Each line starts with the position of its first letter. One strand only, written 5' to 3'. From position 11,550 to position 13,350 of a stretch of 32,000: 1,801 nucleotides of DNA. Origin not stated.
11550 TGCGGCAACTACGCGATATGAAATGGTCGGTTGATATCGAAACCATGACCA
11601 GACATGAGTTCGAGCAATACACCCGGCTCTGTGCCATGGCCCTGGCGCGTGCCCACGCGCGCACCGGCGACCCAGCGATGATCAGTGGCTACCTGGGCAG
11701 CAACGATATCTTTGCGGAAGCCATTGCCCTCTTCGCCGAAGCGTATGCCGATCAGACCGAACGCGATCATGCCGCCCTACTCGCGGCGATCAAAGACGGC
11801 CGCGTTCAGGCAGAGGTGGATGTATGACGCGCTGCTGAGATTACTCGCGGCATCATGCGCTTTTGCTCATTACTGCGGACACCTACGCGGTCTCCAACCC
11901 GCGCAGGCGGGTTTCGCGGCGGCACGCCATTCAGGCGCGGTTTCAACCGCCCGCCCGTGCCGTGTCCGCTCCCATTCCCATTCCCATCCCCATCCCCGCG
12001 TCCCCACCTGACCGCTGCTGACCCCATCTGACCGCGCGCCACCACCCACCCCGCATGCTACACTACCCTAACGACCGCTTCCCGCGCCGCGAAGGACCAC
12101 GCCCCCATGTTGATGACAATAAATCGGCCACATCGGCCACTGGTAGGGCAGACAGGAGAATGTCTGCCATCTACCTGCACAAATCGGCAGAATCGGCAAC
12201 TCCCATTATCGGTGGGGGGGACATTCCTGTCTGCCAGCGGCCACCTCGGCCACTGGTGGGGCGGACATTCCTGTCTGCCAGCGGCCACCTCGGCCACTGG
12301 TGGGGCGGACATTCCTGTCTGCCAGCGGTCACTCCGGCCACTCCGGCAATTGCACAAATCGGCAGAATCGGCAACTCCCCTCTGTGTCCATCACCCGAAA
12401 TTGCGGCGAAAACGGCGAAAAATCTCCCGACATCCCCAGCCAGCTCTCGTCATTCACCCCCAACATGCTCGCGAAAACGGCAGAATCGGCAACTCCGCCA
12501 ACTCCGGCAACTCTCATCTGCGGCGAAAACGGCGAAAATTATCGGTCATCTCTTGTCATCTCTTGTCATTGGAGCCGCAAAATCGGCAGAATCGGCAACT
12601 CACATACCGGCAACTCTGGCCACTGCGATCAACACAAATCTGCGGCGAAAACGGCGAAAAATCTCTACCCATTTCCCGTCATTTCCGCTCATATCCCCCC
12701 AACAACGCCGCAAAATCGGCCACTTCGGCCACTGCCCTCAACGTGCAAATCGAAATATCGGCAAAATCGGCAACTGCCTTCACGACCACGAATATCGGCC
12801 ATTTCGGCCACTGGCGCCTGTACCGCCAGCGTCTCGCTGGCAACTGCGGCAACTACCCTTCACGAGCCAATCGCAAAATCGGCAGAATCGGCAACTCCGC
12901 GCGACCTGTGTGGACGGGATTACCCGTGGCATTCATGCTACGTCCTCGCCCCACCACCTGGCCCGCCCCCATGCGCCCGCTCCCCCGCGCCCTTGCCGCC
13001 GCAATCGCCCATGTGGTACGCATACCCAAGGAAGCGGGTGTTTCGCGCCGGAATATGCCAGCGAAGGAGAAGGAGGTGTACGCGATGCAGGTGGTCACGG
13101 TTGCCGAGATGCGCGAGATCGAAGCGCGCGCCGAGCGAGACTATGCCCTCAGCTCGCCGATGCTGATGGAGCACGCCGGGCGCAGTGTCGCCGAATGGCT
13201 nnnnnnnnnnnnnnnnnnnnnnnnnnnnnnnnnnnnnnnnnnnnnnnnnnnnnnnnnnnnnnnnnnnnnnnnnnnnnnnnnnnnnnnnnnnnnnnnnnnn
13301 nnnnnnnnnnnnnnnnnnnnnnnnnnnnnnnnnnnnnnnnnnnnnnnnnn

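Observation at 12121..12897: Strand-locked array of about 19 stuttered 9-bp doublets filling the largest gene-free gap in the window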

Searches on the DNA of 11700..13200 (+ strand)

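Call 5: search_rna_families(source=window, start=11700, end=13200, threshold=evalue, max_evalue=10)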
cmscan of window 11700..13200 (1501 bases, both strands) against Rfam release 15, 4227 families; matches with E-value up to 10: 2.
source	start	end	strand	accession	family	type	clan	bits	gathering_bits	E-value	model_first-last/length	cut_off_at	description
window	11895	11918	-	RF01356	CRISPR-DR28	Gene; CRISPR;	-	29.1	35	0.0095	1-24/24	no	CRISPR RNA direct repeat element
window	12145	12237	-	RF03607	mir-9447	Gene; miRNA;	-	16.7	67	6.2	1-68/68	no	mir-9447 microRNA precursor family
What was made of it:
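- On CRISPR array: The CRISPR-DR28 hit scores 29.1 bits against a gathering score of 35, and lies at 11895-11918, outside the array (call 5).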

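Call 54: search_dna_similar(query=window:12100-12920:+, collection=plasmids, mode=distant, max_evalue=0.01, max_rows=15)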
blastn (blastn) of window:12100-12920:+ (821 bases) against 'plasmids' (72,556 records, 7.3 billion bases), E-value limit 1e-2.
No match.

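Call 55: search_dna_similar(query=window:12100-12920:+, collection=phages, mode=distant, max_evalue=0.01, max_rows=15)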
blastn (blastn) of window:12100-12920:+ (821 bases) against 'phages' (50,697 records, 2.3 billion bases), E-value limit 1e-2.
No match.
